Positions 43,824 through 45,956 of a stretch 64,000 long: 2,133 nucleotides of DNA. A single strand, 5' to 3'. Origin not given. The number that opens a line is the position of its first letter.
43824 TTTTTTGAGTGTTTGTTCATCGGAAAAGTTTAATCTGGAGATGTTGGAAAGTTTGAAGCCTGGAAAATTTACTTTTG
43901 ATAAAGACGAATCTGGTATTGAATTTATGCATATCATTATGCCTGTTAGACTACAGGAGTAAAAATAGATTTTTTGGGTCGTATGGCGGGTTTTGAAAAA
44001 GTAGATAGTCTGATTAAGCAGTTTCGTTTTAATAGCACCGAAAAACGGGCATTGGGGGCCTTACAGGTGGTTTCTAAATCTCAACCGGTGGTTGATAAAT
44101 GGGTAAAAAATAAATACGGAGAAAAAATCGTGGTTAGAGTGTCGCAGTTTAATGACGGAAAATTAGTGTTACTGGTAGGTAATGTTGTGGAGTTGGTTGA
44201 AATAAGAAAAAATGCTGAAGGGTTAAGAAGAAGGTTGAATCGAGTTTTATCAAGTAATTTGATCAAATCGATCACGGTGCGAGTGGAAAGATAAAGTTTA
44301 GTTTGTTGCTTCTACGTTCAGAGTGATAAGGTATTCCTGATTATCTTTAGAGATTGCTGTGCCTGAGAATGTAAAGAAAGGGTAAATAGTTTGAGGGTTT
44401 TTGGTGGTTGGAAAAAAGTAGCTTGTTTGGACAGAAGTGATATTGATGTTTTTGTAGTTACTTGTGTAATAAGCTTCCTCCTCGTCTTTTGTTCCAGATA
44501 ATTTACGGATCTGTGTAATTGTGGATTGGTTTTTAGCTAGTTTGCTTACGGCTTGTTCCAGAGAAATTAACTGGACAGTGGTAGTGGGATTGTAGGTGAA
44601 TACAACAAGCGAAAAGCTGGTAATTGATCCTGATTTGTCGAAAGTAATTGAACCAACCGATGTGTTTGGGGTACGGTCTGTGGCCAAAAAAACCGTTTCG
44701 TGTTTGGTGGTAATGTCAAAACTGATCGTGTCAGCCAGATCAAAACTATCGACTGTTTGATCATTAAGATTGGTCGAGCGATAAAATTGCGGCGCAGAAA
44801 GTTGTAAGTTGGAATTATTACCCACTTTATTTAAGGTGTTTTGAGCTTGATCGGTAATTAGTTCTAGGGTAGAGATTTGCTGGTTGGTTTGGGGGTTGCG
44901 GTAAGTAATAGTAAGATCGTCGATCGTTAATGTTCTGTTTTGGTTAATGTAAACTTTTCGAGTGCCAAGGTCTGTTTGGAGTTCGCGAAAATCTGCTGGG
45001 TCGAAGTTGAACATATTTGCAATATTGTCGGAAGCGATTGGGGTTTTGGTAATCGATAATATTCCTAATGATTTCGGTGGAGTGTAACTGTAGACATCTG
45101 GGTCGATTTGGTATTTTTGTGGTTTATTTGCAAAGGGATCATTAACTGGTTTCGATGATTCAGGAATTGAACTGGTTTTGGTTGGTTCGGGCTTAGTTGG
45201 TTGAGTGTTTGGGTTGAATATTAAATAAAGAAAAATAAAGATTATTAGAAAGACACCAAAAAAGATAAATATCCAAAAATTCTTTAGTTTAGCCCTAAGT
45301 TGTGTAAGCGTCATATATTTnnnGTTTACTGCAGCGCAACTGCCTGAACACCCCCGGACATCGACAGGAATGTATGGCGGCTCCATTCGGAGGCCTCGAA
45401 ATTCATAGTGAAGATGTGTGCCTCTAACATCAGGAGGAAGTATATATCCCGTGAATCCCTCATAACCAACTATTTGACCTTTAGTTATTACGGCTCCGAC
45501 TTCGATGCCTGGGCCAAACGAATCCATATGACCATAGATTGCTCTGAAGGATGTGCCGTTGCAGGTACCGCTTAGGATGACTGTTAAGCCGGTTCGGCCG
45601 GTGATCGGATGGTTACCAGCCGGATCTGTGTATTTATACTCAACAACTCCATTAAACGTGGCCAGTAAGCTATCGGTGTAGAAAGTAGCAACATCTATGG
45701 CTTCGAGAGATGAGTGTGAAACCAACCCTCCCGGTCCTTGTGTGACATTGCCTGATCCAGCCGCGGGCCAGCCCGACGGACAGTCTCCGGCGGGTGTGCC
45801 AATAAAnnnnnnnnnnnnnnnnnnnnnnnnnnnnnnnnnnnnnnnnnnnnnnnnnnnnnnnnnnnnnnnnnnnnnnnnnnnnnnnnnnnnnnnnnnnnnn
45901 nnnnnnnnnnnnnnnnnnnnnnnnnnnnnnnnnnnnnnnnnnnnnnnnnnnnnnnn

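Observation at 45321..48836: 1171-aa polytopic protein with a Gly/Ala-zipper membrane core and a C-terminal LytM/M23 peptidase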

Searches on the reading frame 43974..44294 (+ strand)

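Call 4: search_protein_families(library=pfam, proteins=[window:43974-44294:+], max_evalue=0.1)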
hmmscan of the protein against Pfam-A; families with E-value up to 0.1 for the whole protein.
window:43974-44294:+ (106 aa): 1 family
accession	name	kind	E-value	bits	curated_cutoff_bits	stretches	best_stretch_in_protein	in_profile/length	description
PF05258.17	DciA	-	0.099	13.3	24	0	54-102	41-89/89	Dna[CI] antecedent, DciA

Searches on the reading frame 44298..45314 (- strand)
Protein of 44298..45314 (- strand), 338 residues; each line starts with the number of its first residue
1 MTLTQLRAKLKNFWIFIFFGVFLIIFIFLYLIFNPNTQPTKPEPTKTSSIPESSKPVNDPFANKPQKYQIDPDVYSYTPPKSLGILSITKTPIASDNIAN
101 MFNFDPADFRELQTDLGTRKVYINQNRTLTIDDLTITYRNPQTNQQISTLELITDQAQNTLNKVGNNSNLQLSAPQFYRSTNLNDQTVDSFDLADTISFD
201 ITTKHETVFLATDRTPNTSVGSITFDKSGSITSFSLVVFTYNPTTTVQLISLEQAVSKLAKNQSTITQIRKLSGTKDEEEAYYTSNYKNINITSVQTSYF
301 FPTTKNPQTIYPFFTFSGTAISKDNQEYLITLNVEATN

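Call 4: search_protein_families(library=pfam, proteins=[window:44298-45314:-], max_evalue=0.1)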
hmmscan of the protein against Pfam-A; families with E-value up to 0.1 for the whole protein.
window:44298-45314:- (338 aa): 2 families
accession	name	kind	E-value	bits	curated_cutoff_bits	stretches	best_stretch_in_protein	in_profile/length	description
PF08440.15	Poty_PP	-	0.03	13.9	23.4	1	230-297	189-255/277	Potyviridae polyprotein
PF07690.21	MFS_1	-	0.076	12.4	33.4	0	14-54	152-192/347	Major Facilitator Superfamily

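Call 6: search_protein_families(library=ncbifam, proteins=[window:44298-45314:-], max_evalue=0.01)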
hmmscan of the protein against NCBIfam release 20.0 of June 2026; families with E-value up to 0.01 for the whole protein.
window:44298-45314:- (338 aa): 0 families

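Call 92: search_solved_structures(query=A5, max_evalue=10, show_alignments=0)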
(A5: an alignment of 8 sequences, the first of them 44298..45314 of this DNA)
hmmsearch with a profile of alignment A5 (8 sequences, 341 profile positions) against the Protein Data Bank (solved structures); distinct sequences matched with E-value up to 10: 2.
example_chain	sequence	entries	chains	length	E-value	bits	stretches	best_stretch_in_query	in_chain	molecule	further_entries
6tt7_Q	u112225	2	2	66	0.0038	20.1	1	12-62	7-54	ATP synthase protein 8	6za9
11hg_LA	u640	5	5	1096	1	12.1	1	49-133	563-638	La-related protein 1 | LARP1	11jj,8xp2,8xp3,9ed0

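Call 93: search_protein_families(library=pfam, alignment_id=A5, max_evalue=1)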
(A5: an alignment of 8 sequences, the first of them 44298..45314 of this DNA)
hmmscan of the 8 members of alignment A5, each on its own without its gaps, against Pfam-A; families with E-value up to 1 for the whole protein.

A. member 1, window:44298-45314:- (338 aa): 6 families
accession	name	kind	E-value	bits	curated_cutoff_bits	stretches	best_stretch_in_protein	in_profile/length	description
PF08440.15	Poty_PP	-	0.03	13.9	23.4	1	230-297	189-255/277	Potyviridae polyprotein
PF07690.21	MFS_1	-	0.076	12.4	33.4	1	14-54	152-192/347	Major Facilitator Superfamily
PF12698.13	ABC2_membrane_3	-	0.18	11.3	31.6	1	13-204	3-153/347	ABC-2 family transporter protein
PF00083.30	Sugar_tr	-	0.35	10.1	22.3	1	3-38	406-441/452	Sugar (and other) transporter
PF05545.16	FixQ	-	0.42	11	29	1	1-30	1-30/49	Cbb3-type cytochrome oxidase component FixQ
PF00895.25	ATP-synt_8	-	0.51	11.3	23.4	1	13-52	8-47/55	ATP synthase protein 8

B. families by the number of members that match (of 8 scanned): 11 families
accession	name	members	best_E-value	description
PF07690.21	MFS_1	2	0.076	Major Facilitator Superfamily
PF08440.15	Poty_PP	1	0.03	Potyviridae polyprotein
PF16854.11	VPS53_C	1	0.041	Vacuolar protein sorting-associated protein 53 C-terminus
PF12698.13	ABC2_membrane_3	1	0.18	ABC-2 family transporter protein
PF04277.18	OAD_gamma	1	0.19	Oxaloacetate decarboxylase, gamma chain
PF04932.20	Wzy_C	1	0.2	O-Antigen ligase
PF20814.2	CAA3_Cox_suIV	1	0.21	CAA3-type cytochrome c oxidase subunit IV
PF00083.30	Sugar_tr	1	0.35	Sugar (and other) transporter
PF05545.16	FixQ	1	0.42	Cbb3-type cytochrome oxidase component FixQ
PF00746.26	Gram_pos_anchor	1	0.45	LPXTG cell wall anchor motif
PF00895.25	ATP-synt_8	1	0.51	ATP synthase protein 8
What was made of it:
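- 44298..45314 (-): Downstream 338-aa single-pass membrane protein, starting 6 nt after the stop codon. Candidate partner of the M23 head (it occupies the position that PrgL holds in pCF10). No Pfam or PDB sequence match (calls 92, 93).
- The downstream 338-aa protein has no detectable VirB8-like signature (calls 92, 93).
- Tried and rejected: VirB8-like identity of the downstream 338-aa protein: no Pfam or PDB sequence support (calls 92, 93), and no structure job was left.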

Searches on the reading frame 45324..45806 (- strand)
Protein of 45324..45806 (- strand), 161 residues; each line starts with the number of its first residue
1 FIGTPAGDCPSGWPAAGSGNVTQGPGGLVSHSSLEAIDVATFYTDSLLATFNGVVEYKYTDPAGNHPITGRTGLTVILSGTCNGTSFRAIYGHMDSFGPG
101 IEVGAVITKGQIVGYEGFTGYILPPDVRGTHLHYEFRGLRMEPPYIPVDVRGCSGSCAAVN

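Call 78: search_dna_similar(query=window:45324-45806:-, collection=plasmids, mode=protein, max_evalue=0.001, max_rows=25)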
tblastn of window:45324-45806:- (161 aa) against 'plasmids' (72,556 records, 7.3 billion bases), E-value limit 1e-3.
Records with a match: 25; places in all: 27; records where one place covers at least 80% of the query: 1.
Best place of each record, by identity: <60% 25.
By first word of the organism name: Rhodococcus 5; Planococcus 4; Bacillus 3; Burkholderia 3; Gordonia 2; Corynebacterium 2; Metabacillus 1; Rossellomorea 1; Pontibacillus 1; Prescottella 1; and 2 more.
By predicted mobility (MOB-suite, as given by PLSDB): non-mobilizable 16; mobilizable 8; conjugative 1.
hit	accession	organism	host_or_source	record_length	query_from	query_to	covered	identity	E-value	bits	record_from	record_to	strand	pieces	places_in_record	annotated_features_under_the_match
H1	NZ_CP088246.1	Metabacillus sp. B2-18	single cell,human skin swab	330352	4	148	90%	28.1%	1e-4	48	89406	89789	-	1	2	peptidoglycan DD-metalloendopeptidase family protein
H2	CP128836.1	Rossellomorea sp. AcN35-11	-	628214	14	136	76%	31.2%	4e-4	47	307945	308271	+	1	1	peptidoglycan DD-metalloendopeptidase family protein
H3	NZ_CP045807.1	Gordonia pseudamarae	Whole organism,Foam on activated sludge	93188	13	135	76%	31.0%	3e-4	47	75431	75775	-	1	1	transglycosylase family protein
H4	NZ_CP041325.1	Planococcus glaciei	Homo sapiens,cell culture,blood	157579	18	135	73%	32.2%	8e-4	46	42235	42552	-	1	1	none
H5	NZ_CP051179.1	Planococcus glaciei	Homo sapiens,acute appendicitis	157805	18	135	73%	32.2%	8e-4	46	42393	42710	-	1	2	M23 family metallopeptidase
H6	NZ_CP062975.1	Pontibacillus sp. ALD_SL1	mangrove mud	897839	14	135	76%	30.3%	5e-6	52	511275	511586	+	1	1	stalk domain-containing protein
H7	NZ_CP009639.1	Bacillus cereus 03BB108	Dust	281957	13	135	76%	29.3%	4e-4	47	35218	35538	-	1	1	NlpC/P60 family protein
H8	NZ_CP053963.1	Bacillus cereus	-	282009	13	135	76%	29.3%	4e-4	47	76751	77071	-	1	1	NlpC/P60 family protein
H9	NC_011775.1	Bacillus cereus G9842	-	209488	13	135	76%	29.3%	7e-4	46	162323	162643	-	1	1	NlpC/P60 family protein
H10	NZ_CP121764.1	Prescottella equi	soil,soil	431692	38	136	61%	35.4%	1e-6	54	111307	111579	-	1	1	M23 family metallopeptidase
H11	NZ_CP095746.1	Niallia sp. Man26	Penaeus monodon,whole ...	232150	36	136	63%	33.7%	7e-5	49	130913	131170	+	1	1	M23 family metallopeptidase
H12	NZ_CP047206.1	Corynebacterium faecale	Assamese macaque,pure culture,feces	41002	32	135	65%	31.7%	7e-5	49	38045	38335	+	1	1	peptidoglycan DD-metalloendopeptidase family protein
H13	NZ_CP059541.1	Planococcus maritimus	single cell,shrimp paste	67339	36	135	62%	30.0%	5e-4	46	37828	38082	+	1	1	M23 family metallopeptidase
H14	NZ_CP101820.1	Planococcus maritimus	-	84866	36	135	62%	30.0%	5e-4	46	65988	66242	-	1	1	M23 family metallopeptidase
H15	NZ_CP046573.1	Rhodococcus sp. WAY2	cell culture,bacterial consortium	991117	73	141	43%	32.9%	1e-4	48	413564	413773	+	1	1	peptidoglycan DD-metalloendopeptidase family protein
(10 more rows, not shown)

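Call 79: get_annotated_region(hit=H7, flank=9000)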
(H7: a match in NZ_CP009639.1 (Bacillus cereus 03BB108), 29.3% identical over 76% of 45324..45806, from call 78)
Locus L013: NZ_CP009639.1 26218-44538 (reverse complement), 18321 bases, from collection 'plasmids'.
description: Bacillus cereus 03BB108 plasmid pBFI_1, complete sequence
organism: Bacillus cereus 03BB108 (NCBI taxid 451709)
taxonomy: Bacteria; Bacillota; Bacilli; Bacillales; Bacillaceae; Bacillus; Bacillus cereus; Bacillus cereus 03BB108
host: -; source: Dust; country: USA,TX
typing (MOB-suite, as given by PLSDB): non-mobilizable; replicon rep_cluster_170; mating-pair formation MPF_T
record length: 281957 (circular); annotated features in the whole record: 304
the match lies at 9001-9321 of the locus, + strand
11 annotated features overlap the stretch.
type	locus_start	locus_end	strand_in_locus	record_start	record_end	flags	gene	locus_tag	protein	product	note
CDS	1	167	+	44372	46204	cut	ltrA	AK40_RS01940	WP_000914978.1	group II intron reverse transcriptase/maturase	GO:0000373 - Group II intron splicing [Evidence IEA]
CDS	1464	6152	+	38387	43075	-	-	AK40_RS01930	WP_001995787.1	type IV secretion system protein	-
CDS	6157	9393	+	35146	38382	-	-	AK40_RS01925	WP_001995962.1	NlpC/P60 family protein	-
CDS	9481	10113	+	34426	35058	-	-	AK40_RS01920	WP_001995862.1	hypothetical protein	-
CDS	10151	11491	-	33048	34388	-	-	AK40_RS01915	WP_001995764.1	C40 family peptidase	GO:0006508 - proteolysis [Evidence IEA]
CDS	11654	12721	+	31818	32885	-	-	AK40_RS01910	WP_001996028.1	acyltransferase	-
CDS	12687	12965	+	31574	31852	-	-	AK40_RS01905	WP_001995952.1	hypothetical protein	-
CDS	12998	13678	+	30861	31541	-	-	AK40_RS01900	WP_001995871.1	hypothetical protein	-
CDS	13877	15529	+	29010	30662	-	-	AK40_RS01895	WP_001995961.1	AAA family ATPase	-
CDS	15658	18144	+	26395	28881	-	-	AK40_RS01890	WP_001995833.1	type IA DNA topoisomerase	GO:0006265 - DNA topological change [Evidence IEA]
CDS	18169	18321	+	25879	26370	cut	-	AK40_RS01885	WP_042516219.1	hypothetical protein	-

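Call 80: get_annotated_region(hit=H3, flank=9000)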
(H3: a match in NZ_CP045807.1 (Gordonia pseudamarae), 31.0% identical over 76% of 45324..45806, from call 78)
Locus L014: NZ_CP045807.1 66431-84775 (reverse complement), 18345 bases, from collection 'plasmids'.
description: Gordonia pseudamarae strain BEN371 plasmid p1, complete sequence
organism: Gordonia pseudamarae (NCBI taxid 2831662)
taxonomy: Bacteria; Actinomycetota; Actinomycetes; Mycobacteriales; Gordoniaceae; Gordonia; Gordonia pseudamarae
host: -; source: Whole organism,Foam on activated sludge; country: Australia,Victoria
typing (MOB-suite, as given by PLSDB): non-mobilizable
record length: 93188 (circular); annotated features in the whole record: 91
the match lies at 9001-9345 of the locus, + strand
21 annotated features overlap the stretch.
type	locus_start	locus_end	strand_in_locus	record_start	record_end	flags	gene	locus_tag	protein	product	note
CDS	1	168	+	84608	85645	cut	-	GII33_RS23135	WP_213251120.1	hypothetical protein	-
CDS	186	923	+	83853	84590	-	-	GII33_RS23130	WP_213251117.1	hypothetical protein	-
CDS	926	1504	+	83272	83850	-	-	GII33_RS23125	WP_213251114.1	DUF6668 family protein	-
CDS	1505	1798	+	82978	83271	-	-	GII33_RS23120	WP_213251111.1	hypothetical protein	-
CDS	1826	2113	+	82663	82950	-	-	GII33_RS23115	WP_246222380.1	hypothetical protein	-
CDS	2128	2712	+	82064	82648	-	-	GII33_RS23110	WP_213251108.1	hypothetical protein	-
CDS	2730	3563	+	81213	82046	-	-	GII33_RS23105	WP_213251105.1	hypothetical protein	-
CDS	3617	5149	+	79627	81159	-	-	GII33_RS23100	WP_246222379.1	hypothetical protein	-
CDS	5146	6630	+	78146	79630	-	-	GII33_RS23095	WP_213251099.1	SCO6880 family protein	-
CDS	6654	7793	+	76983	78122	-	-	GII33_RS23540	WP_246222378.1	hypothetical protein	-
CDS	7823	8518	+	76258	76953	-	-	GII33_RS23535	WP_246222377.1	hypothetical protein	-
CDS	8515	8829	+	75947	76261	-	-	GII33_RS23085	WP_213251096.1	transposase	-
CDS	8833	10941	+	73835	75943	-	-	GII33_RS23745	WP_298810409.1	transglycosylase family protein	-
CDS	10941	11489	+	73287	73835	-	-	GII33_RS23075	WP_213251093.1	hypothetical protein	-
CDS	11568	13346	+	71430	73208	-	-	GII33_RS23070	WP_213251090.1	TraM recognition domain-containing protein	-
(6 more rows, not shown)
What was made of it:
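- Closest known: M23-containing multidomain hydrolases in T4SS regions of monoderm plasmids. Same: An M23 module sits inside a large protein next to T4SS genes (calls 78-80).
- M23-bearing hydrolases sit in T4SS regions of Bacillus and Gordonia plasmids (calls 78-80).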
